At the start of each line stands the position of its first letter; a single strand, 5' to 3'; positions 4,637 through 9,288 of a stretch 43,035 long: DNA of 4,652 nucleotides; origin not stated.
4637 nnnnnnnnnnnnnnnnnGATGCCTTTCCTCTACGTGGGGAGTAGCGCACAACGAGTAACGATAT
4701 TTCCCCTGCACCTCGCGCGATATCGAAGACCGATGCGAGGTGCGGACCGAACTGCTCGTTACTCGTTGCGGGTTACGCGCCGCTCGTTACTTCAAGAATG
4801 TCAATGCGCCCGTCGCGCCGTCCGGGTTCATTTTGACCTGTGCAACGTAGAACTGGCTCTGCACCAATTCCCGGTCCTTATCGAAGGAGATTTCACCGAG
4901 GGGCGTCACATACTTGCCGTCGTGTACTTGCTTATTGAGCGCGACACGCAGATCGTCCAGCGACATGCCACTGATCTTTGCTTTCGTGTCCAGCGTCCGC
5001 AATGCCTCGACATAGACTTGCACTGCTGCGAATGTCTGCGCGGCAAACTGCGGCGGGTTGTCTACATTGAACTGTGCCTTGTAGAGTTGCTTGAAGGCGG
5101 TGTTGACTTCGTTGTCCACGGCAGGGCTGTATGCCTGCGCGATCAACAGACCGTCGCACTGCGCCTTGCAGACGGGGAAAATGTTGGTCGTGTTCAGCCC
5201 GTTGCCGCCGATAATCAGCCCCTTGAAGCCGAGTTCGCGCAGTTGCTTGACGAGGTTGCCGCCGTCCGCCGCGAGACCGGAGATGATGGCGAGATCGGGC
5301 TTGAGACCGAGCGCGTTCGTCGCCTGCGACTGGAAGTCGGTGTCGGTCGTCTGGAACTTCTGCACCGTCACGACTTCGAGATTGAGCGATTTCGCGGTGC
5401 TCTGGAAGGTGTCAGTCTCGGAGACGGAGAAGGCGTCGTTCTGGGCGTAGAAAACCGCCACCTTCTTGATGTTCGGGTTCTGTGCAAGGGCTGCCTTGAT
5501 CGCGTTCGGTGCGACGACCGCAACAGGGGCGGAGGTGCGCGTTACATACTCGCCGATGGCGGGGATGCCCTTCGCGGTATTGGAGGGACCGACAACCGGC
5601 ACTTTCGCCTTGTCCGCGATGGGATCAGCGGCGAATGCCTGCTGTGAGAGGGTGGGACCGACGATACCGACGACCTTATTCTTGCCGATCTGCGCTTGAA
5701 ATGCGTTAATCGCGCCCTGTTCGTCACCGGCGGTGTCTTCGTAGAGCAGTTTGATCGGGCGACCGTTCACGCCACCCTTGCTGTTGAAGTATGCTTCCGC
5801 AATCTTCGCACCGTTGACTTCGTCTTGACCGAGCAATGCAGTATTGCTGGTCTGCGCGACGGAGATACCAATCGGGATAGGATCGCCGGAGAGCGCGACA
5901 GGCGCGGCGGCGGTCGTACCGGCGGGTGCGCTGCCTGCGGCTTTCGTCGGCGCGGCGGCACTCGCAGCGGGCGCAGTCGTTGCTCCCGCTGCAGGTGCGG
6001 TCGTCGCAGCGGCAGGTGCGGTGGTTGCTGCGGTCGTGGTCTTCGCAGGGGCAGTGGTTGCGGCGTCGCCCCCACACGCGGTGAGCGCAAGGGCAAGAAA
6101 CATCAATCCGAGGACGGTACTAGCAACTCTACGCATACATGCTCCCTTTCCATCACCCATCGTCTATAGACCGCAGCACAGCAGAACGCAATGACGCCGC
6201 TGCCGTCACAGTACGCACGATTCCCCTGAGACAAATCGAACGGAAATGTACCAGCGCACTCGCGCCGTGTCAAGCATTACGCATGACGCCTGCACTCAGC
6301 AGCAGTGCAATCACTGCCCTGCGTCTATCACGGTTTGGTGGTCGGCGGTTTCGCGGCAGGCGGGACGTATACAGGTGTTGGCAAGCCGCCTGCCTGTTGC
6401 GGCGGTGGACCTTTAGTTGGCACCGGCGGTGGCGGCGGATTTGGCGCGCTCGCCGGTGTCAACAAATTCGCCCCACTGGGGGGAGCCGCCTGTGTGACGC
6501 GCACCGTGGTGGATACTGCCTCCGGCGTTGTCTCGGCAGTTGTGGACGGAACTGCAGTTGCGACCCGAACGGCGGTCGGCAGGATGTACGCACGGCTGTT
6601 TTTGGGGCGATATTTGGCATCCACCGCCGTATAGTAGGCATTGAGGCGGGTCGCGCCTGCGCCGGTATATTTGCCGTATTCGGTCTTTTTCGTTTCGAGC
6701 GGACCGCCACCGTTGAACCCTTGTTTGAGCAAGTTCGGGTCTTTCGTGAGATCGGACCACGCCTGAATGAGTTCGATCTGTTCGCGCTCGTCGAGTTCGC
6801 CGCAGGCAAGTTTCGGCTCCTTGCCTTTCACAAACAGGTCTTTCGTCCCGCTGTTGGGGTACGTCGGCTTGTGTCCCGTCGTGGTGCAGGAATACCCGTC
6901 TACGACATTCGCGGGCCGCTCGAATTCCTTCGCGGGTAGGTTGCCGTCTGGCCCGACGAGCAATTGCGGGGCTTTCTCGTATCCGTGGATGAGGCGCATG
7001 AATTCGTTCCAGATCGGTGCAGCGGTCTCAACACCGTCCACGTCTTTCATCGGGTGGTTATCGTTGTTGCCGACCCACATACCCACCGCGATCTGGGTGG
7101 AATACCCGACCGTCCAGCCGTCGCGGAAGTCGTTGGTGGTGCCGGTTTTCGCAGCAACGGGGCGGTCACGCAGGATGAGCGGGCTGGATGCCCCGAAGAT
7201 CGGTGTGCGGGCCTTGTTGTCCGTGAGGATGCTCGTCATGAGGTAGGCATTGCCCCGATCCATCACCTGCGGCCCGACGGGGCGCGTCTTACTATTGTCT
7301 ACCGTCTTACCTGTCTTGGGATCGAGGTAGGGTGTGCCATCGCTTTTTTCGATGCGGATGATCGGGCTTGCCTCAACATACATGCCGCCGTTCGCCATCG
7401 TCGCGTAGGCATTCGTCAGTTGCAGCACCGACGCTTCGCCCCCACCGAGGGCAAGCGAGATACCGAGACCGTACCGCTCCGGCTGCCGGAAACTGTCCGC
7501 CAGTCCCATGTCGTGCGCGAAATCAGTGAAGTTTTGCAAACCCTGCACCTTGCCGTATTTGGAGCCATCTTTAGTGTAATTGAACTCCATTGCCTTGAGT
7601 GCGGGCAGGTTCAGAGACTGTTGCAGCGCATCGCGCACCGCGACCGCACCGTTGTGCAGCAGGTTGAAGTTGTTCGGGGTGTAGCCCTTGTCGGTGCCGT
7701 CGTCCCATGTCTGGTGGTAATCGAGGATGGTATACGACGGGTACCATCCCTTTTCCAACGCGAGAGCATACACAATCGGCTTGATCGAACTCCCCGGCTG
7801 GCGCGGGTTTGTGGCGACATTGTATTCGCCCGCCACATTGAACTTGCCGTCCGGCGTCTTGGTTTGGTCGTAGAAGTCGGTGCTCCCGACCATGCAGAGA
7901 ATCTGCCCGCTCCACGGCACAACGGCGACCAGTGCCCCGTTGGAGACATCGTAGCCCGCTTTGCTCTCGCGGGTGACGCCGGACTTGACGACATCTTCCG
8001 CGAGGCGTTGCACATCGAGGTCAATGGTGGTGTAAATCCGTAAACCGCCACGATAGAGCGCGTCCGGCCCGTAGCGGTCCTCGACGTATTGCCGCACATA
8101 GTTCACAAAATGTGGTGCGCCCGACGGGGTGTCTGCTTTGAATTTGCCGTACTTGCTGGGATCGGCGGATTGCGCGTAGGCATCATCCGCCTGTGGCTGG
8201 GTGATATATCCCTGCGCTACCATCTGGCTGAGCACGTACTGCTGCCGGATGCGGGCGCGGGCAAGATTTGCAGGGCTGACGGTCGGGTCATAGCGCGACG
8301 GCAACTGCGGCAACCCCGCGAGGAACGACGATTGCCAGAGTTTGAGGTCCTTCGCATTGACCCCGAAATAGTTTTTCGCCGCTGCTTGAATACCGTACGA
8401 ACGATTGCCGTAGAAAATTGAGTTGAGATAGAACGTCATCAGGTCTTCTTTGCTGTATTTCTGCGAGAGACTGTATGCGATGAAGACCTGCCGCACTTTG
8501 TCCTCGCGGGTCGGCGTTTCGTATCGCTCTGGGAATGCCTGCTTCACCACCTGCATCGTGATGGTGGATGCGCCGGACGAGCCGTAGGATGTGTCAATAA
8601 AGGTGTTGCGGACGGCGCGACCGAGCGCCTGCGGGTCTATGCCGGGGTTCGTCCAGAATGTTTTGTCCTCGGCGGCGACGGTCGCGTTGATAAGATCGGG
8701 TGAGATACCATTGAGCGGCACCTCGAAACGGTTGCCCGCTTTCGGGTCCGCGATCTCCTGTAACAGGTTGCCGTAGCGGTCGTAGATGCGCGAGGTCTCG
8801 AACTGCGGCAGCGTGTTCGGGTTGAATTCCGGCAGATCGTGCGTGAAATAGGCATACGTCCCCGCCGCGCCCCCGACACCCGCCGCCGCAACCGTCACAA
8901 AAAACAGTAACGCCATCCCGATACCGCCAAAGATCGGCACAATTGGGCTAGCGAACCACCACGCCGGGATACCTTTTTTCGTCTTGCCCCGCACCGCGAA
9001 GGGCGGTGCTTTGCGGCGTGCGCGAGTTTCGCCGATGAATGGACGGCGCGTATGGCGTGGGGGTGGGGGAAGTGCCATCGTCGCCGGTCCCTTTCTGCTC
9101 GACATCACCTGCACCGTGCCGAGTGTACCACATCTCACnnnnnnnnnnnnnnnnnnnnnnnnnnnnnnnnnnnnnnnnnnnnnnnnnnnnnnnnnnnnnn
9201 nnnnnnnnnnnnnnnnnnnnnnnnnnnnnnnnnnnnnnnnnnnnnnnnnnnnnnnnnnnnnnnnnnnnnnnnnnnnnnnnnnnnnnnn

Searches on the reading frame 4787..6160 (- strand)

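Call 25: search_protein_families(library=pfam, proteins=[window:4787-6160:-], max_evalue=0.001)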
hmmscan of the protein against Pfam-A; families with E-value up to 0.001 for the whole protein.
window:4787-6160:- (457 aa): 4 families
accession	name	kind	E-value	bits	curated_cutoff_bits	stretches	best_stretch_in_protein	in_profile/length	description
PF13458.12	Peripla_BP_6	-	1.2e-51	176.8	31.7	1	94-443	1-339/343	Periplasmic binding protein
PF01094.35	ANF_receptor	-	4.2e-16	59.4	25.4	1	118-443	6-351/353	Receptor family ligand binding region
PF13433.12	Peripla_BP_5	-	3.1e-11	43.4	27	1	95-444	1-338/363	Periplasmic binding protein domain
PF04392.18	ABC_sub_bind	-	0.00065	19.5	25.9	0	140-278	39-178/293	ABC transporter substrate binding protein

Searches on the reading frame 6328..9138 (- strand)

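Call 25: search_protein_families(library=pfam, proteins=[window:6328-9138:-], max_evalue=0.001)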
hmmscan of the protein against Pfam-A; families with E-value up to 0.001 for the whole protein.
window:6328-9138:- (936 aa): 2 families
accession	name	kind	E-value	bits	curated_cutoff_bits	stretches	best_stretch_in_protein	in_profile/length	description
PF00912.28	Transgly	-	6.2e-51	172.8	27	1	124-306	3-177/178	Transglycosylase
PF00905.27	Transpeptidase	-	1.2e-19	71.1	22.1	1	401-714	1-298/299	Penicillin binding protein transpeptidase domain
